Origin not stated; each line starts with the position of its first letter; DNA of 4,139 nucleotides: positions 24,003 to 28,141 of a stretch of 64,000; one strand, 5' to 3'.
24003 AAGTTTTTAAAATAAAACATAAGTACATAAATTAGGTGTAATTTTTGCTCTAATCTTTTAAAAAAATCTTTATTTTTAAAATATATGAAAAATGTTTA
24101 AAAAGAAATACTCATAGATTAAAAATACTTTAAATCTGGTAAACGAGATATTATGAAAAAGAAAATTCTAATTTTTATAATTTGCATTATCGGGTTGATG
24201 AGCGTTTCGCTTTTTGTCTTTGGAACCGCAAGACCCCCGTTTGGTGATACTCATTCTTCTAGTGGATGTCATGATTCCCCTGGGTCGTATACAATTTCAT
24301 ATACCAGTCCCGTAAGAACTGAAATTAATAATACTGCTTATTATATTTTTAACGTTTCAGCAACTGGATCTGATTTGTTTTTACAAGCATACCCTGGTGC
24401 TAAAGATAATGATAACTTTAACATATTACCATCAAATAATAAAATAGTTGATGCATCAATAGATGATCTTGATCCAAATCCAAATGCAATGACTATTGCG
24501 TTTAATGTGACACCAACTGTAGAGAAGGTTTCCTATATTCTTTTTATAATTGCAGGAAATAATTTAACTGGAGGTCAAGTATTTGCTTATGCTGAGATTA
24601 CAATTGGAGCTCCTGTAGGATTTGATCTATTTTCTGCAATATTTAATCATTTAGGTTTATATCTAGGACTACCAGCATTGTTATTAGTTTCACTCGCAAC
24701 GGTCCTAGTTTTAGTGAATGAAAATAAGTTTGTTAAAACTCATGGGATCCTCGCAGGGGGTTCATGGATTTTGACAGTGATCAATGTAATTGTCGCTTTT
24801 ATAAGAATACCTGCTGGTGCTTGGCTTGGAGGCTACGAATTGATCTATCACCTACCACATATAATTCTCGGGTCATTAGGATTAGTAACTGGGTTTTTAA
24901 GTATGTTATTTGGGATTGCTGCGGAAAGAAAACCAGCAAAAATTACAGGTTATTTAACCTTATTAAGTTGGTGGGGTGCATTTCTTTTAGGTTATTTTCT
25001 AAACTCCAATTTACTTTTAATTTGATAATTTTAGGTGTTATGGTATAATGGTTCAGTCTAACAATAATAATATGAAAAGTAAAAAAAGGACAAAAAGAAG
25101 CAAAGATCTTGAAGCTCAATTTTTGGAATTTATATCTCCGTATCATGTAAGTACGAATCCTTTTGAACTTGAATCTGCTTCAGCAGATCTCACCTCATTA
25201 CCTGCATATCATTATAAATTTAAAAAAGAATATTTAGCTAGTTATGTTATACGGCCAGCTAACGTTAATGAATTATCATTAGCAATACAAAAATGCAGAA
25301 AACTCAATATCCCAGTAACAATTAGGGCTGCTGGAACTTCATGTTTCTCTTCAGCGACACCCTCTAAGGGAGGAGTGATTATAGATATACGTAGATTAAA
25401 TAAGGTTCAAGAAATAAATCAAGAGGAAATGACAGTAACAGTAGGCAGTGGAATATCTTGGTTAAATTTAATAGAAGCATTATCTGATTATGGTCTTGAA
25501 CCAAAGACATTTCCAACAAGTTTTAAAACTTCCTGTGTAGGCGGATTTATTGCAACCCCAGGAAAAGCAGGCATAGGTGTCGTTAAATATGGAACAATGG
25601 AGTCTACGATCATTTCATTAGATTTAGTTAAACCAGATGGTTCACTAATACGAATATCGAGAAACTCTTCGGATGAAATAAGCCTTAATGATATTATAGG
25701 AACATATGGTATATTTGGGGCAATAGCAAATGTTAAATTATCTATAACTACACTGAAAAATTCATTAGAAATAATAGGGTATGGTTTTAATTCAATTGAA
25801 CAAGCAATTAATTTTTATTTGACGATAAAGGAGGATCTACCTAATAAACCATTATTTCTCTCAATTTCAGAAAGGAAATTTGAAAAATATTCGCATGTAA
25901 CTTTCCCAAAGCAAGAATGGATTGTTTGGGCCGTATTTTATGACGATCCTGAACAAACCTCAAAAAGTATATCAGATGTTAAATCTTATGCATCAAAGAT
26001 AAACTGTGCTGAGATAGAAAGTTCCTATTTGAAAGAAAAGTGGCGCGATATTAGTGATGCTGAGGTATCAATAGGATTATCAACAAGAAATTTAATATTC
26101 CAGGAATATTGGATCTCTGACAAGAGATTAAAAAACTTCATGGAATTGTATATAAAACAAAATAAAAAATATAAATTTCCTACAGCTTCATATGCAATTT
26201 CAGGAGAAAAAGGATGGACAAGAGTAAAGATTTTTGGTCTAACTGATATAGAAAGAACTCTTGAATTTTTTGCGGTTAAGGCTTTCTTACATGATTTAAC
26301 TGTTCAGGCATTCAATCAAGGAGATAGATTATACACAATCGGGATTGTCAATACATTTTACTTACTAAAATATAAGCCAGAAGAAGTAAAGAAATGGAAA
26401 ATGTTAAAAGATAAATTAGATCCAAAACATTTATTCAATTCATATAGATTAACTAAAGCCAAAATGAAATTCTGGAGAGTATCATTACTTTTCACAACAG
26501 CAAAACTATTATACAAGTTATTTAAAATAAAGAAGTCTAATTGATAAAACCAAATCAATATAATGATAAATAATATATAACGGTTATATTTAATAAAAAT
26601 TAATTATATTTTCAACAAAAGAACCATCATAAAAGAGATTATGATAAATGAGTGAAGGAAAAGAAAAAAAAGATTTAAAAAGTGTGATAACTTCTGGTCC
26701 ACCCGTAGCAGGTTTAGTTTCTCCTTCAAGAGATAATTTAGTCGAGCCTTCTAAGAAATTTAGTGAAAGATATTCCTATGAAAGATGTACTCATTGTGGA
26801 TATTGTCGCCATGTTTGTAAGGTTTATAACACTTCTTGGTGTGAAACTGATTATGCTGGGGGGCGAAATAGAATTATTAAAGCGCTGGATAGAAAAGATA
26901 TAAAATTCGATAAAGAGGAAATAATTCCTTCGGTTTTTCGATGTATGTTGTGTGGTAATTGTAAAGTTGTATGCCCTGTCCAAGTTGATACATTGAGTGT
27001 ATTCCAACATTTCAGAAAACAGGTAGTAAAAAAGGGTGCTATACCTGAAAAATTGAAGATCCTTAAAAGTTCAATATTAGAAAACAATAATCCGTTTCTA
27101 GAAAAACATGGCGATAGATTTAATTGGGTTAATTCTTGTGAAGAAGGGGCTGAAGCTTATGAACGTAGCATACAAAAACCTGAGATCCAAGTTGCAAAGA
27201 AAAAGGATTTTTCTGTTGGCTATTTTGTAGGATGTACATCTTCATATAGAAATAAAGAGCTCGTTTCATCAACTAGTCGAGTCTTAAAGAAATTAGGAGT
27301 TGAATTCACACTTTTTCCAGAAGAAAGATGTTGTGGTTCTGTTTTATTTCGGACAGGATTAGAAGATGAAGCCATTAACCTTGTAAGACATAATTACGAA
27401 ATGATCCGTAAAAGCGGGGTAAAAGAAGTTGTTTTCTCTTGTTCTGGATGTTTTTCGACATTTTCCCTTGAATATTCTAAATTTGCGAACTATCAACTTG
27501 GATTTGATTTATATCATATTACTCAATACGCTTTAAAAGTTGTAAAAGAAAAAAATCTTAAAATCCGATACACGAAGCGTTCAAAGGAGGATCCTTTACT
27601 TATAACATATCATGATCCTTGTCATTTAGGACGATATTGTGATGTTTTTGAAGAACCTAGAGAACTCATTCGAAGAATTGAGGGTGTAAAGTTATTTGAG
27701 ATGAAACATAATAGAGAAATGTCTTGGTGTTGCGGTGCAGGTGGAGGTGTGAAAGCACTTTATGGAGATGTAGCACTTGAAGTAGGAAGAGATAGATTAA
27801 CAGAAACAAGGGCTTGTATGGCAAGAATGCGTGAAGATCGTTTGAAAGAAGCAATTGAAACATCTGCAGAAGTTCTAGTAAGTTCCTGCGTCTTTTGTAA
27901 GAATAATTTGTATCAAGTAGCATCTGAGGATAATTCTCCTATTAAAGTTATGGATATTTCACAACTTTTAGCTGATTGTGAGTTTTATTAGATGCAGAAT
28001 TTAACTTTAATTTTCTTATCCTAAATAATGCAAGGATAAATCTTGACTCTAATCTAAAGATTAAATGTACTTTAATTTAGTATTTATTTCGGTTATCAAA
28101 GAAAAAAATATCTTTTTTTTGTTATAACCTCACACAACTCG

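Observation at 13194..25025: Variant System-I cytochrome c maturation locus (ccmA-F, no ccmG/H) interleaved with four secreted proteins that carry a single-Cys H-x(2-4)-C-H motif instead of CxxCH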

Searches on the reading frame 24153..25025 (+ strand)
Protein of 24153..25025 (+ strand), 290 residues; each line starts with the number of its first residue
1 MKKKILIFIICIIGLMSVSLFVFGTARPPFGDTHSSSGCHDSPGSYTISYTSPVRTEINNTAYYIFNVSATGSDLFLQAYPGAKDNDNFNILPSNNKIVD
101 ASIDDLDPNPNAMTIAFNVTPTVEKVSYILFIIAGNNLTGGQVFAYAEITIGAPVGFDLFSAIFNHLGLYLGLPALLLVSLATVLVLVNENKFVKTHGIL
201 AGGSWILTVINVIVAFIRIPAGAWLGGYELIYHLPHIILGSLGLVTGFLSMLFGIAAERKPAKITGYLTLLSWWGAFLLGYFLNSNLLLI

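Call 3: search_protein_families(library=pfam, proteins=[window:24153-25025:+], max_evalue=0.1)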
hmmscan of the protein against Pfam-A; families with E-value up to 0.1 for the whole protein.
window:24153-25025:+ (290 aa): 1 family
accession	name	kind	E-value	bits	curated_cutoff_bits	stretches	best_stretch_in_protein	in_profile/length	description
PF02308.21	MgtC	-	0.038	14.8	31.4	0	194-287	24-97/121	MgtC family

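Call 4: search_protein_families(library=ncbifam, proteins=[window:24153-25025:+], max_evalue=0.1)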
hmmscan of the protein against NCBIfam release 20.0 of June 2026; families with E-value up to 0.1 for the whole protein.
window:24153-25025:+ (290 aa): 0 families

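Call 52: predict_structure(alignment_id=A4)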
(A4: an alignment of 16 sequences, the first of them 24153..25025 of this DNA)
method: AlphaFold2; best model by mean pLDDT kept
length: 290 residues; sequences in the alignment: 16
mean_pLDDT: 65.5   pTM: 0.49
mean pLDDT of the five models: 65.5, 60.3, 55.1, 52.7, 51.0
residues with pLDDT >= 90: 48; 70-90: 56; 50-70: 121; < 50: 65
segments of 3 or more residues with pLDDT < 50: 12-44, 95-109, 120-125, 152-157, 288-290
pLDDT, mean of each block of 10 residues (from residue 1): 60 40 28 34 53 64 67 60 65 48 43 63 54 61 58 45 57 85 88 93 90 74 64 85 92 93 90 87 58
secondary structure, 60 per line:
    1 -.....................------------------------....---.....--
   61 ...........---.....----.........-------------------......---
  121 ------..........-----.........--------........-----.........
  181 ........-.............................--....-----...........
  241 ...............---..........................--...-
elements in order: H2-22 E47-50 E54-58 E61-71 E75-79 H84-88 E89-92 E112-117 E127-136 E142-150 H159-166 H172-188 H190-218 H221-224 H230-255 H259-284

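Call 56: fold_search(model_id=the predicted structure, library=pdb)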
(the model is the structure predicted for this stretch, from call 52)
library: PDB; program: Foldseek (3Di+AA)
matches with E <= 10: 1489; with E <= 0.001: 0
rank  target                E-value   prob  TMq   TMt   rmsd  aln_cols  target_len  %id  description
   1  7z14_E                6.4e-03  0.72  0.25  0.21  14.0       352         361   12  Cryo-EM structure of Torpedo nicotinic acetylcholine receptor in complex with a short-chain neurotoxin. (released 2022-08-17)
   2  8bl8_A                1.7e-02  0.57  0.26  0.23  22.1       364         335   12  Human serotonin 5-HT3A receptor (apo, active/distorted conformation) (released 2024-05-15)
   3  7myz_C                1.8e-02  0.72  0.26  0.28  16.6       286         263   10  Structure of the full length 5-TM receptor CD47 bound to Fab B6H12 (released 2021-09-08)
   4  9h39_D                2.6e-02  0.95  0.21  0.41   7.2       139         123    9  Crystal structure of Lotus japonicus CHIP13 extracellular domain in complex with a nanobody (released 2025-07-16)
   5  8hn1_D                4.4e-02  0.97  0.23  0.49   5.6       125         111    9  Cryo-EM structure of AdTx1-alpha1AAR-Nb6 (released 2023-12-20)
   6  8hnn_N                5.5e-02  0.84  0.20  0.40   6.4       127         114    9  Structure of CXCR3 complexed with antagonist SCH546738 (released 2023-11-29)
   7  7q3r_G                6.1e-02  0.87  0.21  0.41   6.6       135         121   10  Crystal structure of SARS-CoV-2 RBD in complex with the neutralizing nanobodies VHH-F04 and VHH-G09 (released 2022-11-16)
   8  3vua_B                8.4e-02  0.99  0.22  0.48   4.6       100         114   13  Apo IsdH-NEAT3 in space group P3121 at a resolution of 1.85 A (released 2013-06-26)
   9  6vi4_C                9.3e-02  0.77  0.21  0.40   6.4       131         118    8  Nanobody-Enabled Monitoring of Kappa Opioid Receptor States (released 2020-03-18)
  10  5opi_C                9.9e-02  0.44  0.17  0.15   7.9       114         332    5  Crystal structure of the TAPBPR-MHC I peptide editing complex (released 2017-10-18)
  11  7cea_A                1.1e-01  0.72  0.21  0.32   7.1       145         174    8  Crystal structure of HUTS-4 Fv-clasp fragment (released 2021-06-23)
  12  2r39                  1.3e-01  0.51  0.17  0.37   7.7       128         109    7  Crystal structure of FixG-related protein from Vibrio parahaemolyticus (released 2007-09-11)
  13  6gkd_B                1.5e-01  0.80  0.21  0.42   7.0       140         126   11  human NBD1 of CFTR in complex with nanobodies D12 and G3a (released 2019-06-19)
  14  8e51_B                1.7e-01  0.92  0.18  0.25   3.7        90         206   14  Crystal Structure of Iridescent Shark Catfish Cadherin-23 EC1-2 and Protocadherin-15 EC1-2 (released 2023-03-22)
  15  7x13_A                1.8e-01  0.51  0.21  0.26   8.4       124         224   10  Structure of IgG-Fc hexamer (released 2023-03-01)
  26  3vua_A                2.3e-01  0.91  0.21  0.46   4.8       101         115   13  Apo IsdH-NEAT3 in space group P3121 at a resolution of 1.85 A (released 2013-06-26)
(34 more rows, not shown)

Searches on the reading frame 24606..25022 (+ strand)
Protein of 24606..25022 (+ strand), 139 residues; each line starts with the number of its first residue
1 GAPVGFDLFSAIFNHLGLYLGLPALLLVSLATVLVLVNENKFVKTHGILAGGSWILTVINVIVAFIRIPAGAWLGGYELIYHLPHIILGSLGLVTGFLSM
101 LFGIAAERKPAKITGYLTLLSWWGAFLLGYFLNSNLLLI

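Call 42: find_homologous_proteins(query=window:24606-25022:+, max_evalue=0.001)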
Query seq(139 aa) (139 aa): 17 proteins with E <= 0.001 among 311 candidates.
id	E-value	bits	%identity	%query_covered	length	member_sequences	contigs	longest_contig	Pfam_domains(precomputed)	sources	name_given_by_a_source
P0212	7.7e-65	236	80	100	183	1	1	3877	-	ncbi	ncbi:MAG: hypothetical protein ACFFG0_37980, partial [Candidatus Thorarchaeota archaeon]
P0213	1.2e-59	219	75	100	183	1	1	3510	-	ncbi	ncbi:MAG: hypothetical protein ACFFG0_42125, partial [Candidatus Thorarchaeota archaeon]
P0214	6.9e-56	206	73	100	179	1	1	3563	-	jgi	-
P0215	1.6e-55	205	72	99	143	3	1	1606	-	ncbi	-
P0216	2.4e-52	195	77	82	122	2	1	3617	-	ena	-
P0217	1.3e-37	147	61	91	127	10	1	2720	-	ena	-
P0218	1.2e-36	144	59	91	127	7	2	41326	-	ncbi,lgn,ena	-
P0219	4.0e-36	142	58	91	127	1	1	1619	-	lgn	-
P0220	5.7e-36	142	59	91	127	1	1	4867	-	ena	-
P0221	6.8e-36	142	59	91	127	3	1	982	-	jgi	-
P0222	8.3e-36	141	60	91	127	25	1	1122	-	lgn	-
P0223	1.7e-34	137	58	86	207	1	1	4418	-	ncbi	ncbi:MAG: hypothetical protein ACFFKA_07905, partial [Candidatus Thorarchaeota archaeon]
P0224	4.3e-27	113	70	55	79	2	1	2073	-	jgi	jgi:hypothetical protein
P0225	1.2e-24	105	50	85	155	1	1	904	-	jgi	jgi:hypothetical protein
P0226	2.7e-24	104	60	48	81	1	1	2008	-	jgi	jgi:hypothetical protein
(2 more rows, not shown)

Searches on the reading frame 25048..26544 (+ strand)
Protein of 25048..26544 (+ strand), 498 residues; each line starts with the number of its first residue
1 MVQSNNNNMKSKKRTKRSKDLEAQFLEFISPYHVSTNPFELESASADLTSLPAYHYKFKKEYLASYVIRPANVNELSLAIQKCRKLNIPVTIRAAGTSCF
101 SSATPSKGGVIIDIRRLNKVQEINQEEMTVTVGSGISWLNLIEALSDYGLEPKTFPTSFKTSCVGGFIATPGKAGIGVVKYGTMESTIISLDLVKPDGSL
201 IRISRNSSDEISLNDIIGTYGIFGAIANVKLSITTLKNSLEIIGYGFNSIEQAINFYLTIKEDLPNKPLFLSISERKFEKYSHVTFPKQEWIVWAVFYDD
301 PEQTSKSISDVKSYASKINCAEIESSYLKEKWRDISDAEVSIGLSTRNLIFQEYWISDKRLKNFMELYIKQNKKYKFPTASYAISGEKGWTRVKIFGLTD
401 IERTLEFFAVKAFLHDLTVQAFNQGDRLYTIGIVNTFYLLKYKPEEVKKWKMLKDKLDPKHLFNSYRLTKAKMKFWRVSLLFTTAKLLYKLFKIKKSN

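Call 46: search_protein_families(library=pfam, proteins=[window:25048-26544:+], max_evalue=0.001)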
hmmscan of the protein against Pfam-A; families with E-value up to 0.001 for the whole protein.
window:25048-26544:+ (498 aa): 1 family
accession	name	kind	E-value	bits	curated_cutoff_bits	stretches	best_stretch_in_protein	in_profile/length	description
PF01565.28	FAD_binding_4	-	1.3e-32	112.9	26.4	1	65-204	2-139/139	FAD binding domain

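Call 83: search_protein_families(library=ncbifam, proteins=[window:25048-26544:+], max_evalue=0.00001)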
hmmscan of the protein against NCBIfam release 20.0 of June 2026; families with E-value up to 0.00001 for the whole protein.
window:25048-26544:+ (498 aa): 11 families
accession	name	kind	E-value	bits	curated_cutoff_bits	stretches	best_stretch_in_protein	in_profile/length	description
TIGR00387.1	glcD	equivalog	4.4e-31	108.1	567.9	1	67-465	1-411/413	glycolate oxidase subunit GlcD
NF008408.0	PRK11230.1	equivalog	2.3e-15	56.1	897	1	66-253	58-247/499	glycolate oxidase subunit GlcD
NF053785.1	DcplphribOxDprE1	equivalog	4.7e-15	55.7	500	1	65-240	16-187/449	decaprenylphosphoryl-beta-D-ribose oxidase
TIGR01677.1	pln_FAD_oxido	subfamily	6.3e-13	48.1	383.1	1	56-238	26-217/560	FAD-dependent oxidoreductase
TIGR01678.1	FAD_lactone_ox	subfamily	9.8e-12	44.5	396.8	1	68-232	19-177/438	sugar 1,4-lactone oxidase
NF041227.1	BagG_FevA2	exception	1.3e-11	43.8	850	1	79-234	61-208/455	bagremycin/ferroverdin biosynthesis FAD-dependent oxygenase BagG/FevA2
TIGR01679.1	bact_FAD_ox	subfamily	2.9e-10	39.6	292.25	1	65-233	13-172/419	FAD-linked oxidoreductase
TIGR01676.1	GLDHase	equivalog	5.2e-10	38.7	458.25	1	65-235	63-227/541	L-galactonolactone dehydrogenase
NF049975.1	2HglutDHaseYdiJ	equivalog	1.3e-09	36.4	1350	1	75-212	63-201/1018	D-2-hydroxyglutarate dehydrogenase YdiJ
NF041226.1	BagK_FevA1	equivalog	5.8e-08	31.6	800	1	72-235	49-205/453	bagremycin/ferroverdin biosynthesis FAD-dependent oxygenase BagK/FevA1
NF008439.0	PRK11282.1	equivalog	3.2e-07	29.5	284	0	73-233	8-170/358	glycolate oxidase subunit GlcE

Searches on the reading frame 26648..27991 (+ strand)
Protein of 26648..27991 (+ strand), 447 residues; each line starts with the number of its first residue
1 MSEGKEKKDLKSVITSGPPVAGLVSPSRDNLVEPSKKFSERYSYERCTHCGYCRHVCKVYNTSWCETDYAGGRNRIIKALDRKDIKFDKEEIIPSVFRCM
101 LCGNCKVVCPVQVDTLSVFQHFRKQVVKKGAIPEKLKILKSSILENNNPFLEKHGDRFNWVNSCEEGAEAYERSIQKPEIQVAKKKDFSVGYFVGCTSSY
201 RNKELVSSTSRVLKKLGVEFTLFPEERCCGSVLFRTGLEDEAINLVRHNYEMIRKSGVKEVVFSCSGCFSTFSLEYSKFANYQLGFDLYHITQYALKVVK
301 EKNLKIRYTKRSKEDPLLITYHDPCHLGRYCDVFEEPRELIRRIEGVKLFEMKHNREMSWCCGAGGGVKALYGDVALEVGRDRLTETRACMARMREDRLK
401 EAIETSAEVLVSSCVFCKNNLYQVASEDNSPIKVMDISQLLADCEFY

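Call 46: search_protein_families(library=pfam, proteins=[window:26648-27991:+], max_evalue=0.001)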
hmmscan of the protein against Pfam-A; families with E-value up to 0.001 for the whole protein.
window:26648-27991:+ (447 aa): 6 families
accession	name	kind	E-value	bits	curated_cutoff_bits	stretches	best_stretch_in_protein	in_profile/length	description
PF02754.22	CCG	-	1.7e-32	111.8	20.6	2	190-272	1-84/85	Cysteine-rich domain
PF13183.11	Fer4_8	-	6.2e-10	39.9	27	1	45-113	3-68/68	4Fe-4S dicluster domain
PF13534.11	Fer4_17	-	6.9e-08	33.4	22.2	1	46-114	1-61/61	4Fe-4S dicluster domain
PF00037.32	Fer4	-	6.2e-06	26.3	21.1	0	42-58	3-19/24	4Fe-4S binding domain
PF12797.12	Fer4_2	-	5.5e-05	23.3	24.5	0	43-58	6-21/22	4Fe-4S binding domain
PF12838.12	Fer4_7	-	0.00025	21.9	27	1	46-113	1-52/52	4Fe-4S dicluster domain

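Call 83: search_protein_families(library=ncbifam, proteins=[window:26648-27991:+], max_evalue=0.00001)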
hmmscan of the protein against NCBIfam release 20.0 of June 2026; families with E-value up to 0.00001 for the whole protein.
window:26648-27991:+ (447 aa): 16 families
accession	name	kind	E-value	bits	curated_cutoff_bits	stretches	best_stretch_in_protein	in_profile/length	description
NF004898.0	PRK06259.1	equivalog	8.9e-55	186.2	385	1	36-442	125-485/488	fumarate reductase (CoM/CoB) subunit TfrB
NF045670.1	quin_L_LdhH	equivalog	4.9e-38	130.9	800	2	181-442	460-706/706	L-lactate dehydrogenase (quinone) large subunit LdhH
NF008369.0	PRK11168.1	equivalog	2.2e-29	102.6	278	2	172-382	151-356/401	anaerobic glycerol-3-phosphate dehydrogenase subunit C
NF045724.1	ferredox_TmcB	equivalog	2.9e-25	88.7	735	1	44-442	40-425/430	electron transfer complex ferredoxin TmcB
NF008434.0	PRK11274.1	equivalog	5.8e-23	81.5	333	1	45-388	23-370/409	glycolate oxidase subunit GlcF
NF045711.1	sulf_resp_HmcF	equivalog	7.6e-21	74.4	750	1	40-429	55-433/457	sulfate respiration complex iron-sulfur protein HmcF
NF045663.1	diclust_near_Sec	equivalog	4.3e-18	64.8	530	1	46-388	305-604/759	pyridine nucleotide-disulfide oxidoreductase/dicluster-binding protein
TIGR03379.1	glycerol3P_GlpC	equivalog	3.5e-16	59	279.9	1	186-373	160-344/397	anaerobic glycerol-3-phosphate dehydrogenase subunit GlpC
NF045796.1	DsrK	equivalog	1.7e-13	50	400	1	269-424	281-419/453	sulfate reduction electron transfer complex DsrMKJOP subunit DsrK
TIGR03288.1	CoB_CoM_SS_B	equivalog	4.5e-10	39.3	345.15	1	191-388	3-219/290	CoB--CoM heterodisulfide reductase subunit B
TIGR00273.1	TIGR00273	equivalog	7.1e-09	35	444.8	1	42-136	290-382/432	LutB/LldF family L-lactate oxidation iron-sulfur protein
NF009226.0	PRK12576.1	equivalog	1.4e-07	31.1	344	1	37-127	146-240/317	succinate dehydrogenase/fumarate reductase iron-sulfur subunit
NF041779.1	hetero_SS_HdrC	equivalog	1.1e-06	28.3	350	1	34-139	20-116/198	ferredoxin:CoB-CoM heterodisulfide reductase subunit HdrC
NF041890.1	hdrC_Methbact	equivalog_domain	1.3e-06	28.2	270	1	36-137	20-112/192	ferredoxin:CoB-CoM heterodisulfide reductase subunit HdrC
TIGR00384.1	dhsB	subfamily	4.6e-06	26.2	88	0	36-121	131-220/222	succinate dehydrogenase and fumarate reductase iron-sulfur protein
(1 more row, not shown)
